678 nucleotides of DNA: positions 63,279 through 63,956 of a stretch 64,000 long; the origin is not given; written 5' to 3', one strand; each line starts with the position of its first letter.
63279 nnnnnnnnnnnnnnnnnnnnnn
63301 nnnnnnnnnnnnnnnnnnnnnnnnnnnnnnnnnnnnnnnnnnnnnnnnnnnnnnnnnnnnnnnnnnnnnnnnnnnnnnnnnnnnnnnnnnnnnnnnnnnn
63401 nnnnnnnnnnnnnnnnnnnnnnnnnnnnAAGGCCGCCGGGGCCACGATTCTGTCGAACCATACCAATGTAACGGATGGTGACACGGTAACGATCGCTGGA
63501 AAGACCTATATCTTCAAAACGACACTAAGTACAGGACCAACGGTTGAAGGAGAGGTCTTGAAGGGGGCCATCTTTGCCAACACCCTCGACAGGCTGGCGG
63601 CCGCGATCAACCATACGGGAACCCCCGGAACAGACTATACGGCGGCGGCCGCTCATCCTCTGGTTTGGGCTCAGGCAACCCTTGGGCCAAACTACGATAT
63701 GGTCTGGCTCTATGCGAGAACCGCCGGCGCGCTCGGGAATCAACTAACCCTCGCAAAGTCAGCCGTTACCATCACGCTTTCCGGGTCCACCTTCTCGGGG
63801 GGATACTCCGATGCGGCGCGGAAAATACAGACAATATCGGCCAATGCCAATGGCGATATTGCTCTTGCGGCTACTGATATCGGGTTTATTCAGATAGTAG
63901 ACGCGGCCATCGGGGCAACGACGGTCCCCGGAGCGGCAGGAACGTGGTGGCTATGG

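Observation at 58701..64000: Hidden giant ORF: >1766 codons open to the window edge and absent from the ORF track, with only antisense shadow ORFs listed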

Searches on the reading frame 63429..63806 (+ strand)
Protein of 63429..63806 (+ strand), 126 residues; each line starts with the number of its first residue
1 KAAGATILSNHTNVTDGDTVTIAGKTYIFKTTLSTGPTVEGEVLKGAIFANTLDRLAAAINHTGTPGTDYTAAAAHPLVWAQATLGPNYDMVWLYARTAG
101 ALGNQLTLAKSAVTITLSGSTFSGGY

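Call 53: search_solved_structures(query=A3, max_evalue=1, show_alignments=2)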
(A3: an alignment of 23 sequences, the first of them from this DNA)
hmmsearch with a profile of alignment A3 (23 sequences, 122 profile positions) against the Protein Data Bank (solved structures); distinct sequences matched with E-value up to 1: 2.
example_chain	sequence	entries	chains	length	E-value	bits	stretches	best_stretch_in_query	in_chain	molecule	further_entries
8fop_T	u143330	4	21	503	0.22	14.8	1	37-105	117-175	Tail sheath protein | Tail sheath protein, gp20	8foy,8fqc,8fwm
4rwr_A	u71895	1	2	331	0.39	14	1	7-71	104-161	Stage II sporulation protein D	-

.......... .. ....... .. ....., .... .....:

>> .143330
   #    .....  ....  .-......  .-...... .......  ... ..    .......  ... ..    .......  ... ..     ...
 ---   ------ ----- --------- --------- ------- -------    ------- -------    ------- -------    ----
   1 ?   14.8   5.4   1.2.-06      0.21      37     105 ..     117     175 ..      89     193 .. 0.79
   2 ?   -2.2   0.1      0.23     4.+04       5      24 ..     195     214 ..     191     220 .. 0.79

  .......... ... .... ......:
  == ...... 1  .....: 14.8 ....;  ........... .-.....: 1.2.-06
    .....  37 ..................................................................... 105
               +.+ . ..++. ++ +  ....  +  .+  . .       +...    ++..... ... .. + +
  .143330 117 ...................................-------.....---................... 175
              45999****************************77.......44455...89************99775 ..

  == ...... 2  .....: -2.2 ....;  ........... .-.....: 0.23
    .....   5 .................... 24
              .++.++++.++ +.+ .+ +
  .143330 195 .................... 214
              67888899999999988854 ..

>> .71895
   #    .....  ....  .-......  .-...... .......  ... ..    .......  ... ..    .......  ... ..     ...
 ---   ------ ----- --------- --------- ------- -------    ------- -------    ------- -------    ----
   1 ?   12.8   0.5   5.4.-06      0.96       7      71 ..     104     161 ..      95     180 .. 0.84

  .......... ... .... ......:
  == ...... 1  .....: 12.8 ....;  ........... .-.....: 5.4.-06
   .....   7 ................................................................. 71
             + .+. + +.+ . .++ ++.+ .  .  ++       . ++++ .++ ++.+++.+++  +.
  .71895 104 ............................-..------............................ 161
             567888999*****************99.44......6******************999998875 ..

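Call 54: search_protein_families(library=pfam, alignment_id=A3, max_evalue=1)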
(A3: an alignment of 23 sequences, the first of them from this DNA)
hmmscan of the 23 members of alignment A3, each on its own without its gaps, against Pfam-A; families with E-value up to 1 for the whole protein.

A. member 1, seq(126 aa): 0 families

B. families by the number of members that match (of 23 scanned): 15 families
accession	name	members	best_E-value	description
PF02839.19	CBM_5_12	3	0.0029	Carbohydrate-binding module family 5/12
PF05354.17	Phage_attach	2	0.0059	Phage Head-Tail Attachment protein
PF19406.5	PKD_5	1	0.0064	PKD-like domain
PF19264.4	DUF5907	1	0.0084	Repeat of unknown function (DUF5907)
PF12445.13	FliC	1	0.013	Flagellin protein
PF04865.19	Baseplate_J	1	0.016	Baseplate J-like protein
PF07196.18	Flagellin_IN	1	0.024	Flagellin hook IN motif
PF10733.14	DUF2525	1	0.03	Protein of unknown function (DUF2525)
PF19765.4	DUF6252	1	0.043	Family of unknown function (DUF6252)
PF18200.7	Big_11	1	0.055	Bacterial Ig-like domain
PF23866.1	DUF7224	1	0.088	Domain of unknown function (DUF7224)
PF12118.13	SprA-related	1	0.14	SprA-related family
PF19313.5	DUF5916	1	0.15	Domain of unknown function (DUF5916)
PF19081.6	Ig_7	1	0.79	Ig-like domain CHU_C associated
PF12985.13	DUF3869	1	0.89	Domain of unknown function (DUF3869)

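Call 62: predict_structure(alignment_id=A3)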
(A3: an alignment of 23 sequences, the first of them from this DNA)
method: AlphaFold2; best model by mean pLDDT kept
length: 126 residues; sequences in the alignment: 23
mean_pLDDT: 94.8   pTM: 0.89
mean pLDDT of the five models: 94.8, 94.7, 94.7, 93.1, 88.1
residues with pLDDT >= 90: 113; 70-90: 13; 50-70: 0; < 50: 0
segments of 3 or more residues with pLDDT < 50: none
pLDDT, mean of each block of 10 residues (from residue 1): 94 95 98 92 95 97 96 97 87 96 96 95 95
secondary structure, 60 per line:
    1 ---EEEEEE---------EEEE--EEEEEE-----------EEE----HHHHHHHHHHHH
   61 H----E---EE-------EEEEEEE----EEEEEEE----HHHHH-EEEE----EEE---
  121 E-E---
elements in order: E4-9 E19-22 E25-30 E42-44 H49-61 E79-85 E90-96 H101-105 E107-110 E115-117

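Call 65: fold_search(model_id=the predicted structure, library=pdb)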
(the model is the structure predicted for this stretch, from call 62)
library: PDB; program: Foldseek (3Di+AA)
matches with E <= 10: 239; with E <= 0.001: 0
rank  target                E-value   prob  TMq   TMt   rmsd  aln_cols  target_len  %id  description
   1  8kee_C                2.5e-03  1.00  0.55  0.16   6.0       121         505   15  Cyanophage A-1(L) sheath-tube (released 2024-04-10)
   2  9khy_a                8.7e-03  1.00  0.56  0.16   6.4       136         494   19  Terminator and trunk structure of Escherichia phage Mu (released 2025-02-12)
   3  5h5v_B                4.1e-02  0.77  0.41  0.18   8.2       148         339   16  Crystal structure of the flagellar cap protein FliD D1-D2-D3 domains from Escherichia coli (released 2017-02-22)
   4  9ndy_L                5.8e-02  0.94  0.46  0.15   6.8       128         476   11  Composite baseplate asymmetric unit of JohannRWettstein (Bas63) (released 2025-11-19)
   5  5h5v_D                5.8e-02  0.69  0.41  0.18   8.2       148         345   16  Crystal structure of the flagellar cap protein FliD D1-D2-D3 domains from Escherichia coli (released 2017-02-22)
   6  5h5v_F                7.0e-02  0.66  0.41  0.19   8.2       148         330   16  Crystal structure of the flagellar cap protein FliD D1-D2-D3 domains from Escherichia coli (released 2017-02-22)
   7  5fhy_A                1.2e-01  0.60  0.41  0.25  11.0       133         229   16  Crystal structure of FliD (HAP2) from Pseudomonas aeruginosa PAO1 (released 2016-10-05)
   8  9mt4_Q                1.7e-01  0.85  0.49  0.17   6.1       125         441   14  Connector structure of phage JohannRWettstein (Bas63) (released 2025-11-19)
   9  5h5t_A                1.8e-01  0.33  0.35  0.25   9.4       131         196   17  Crystal structure of the flagellar cap protein FliD D2-D3 domains from Salmonella Typhimurium (released 2017-02-22)
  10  7qoj_F                2.6e-01  0.18  0.26  0.17   7.5       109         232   11  Tail barrel assembly of the phicrAss001 virion with C12 symmetry imposed (released 2023-03-29)
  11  9d9x_Ha               2.9e-01  0.14  0.26  0.11   9.0       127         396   13  Mycobacteriophage Bxb1 Capsid - Composite map and model (released 2024-09-25)
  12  7vcn_B                3.3e-01  0.18  0.28  0.11   7.3       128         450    8  Crystal Structure of PitA fragment from pilus islet-2 of Streptococcus oralis with Tb-Xo4 (released 2022-07-13)
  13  5h5t_D                3.5e-01  0.28  0.35  0.25   8.6       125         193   14  Crystal structure of the flagellar cap protein FliD D2-D3 domains from Salmonella Typhimurium (released 2017-02-22)
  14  9m67_A                3.5e-01  0.21  0.33  0.13   9.7       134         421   16  the flagellar filament cap FliD in complex with FliC (released 2025-12-03)
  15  9gnz_U                4.6e-01  0.25  0.37  0.13   8.9       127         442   14  Salmonella cap-filament complex (released 2025-04-09)
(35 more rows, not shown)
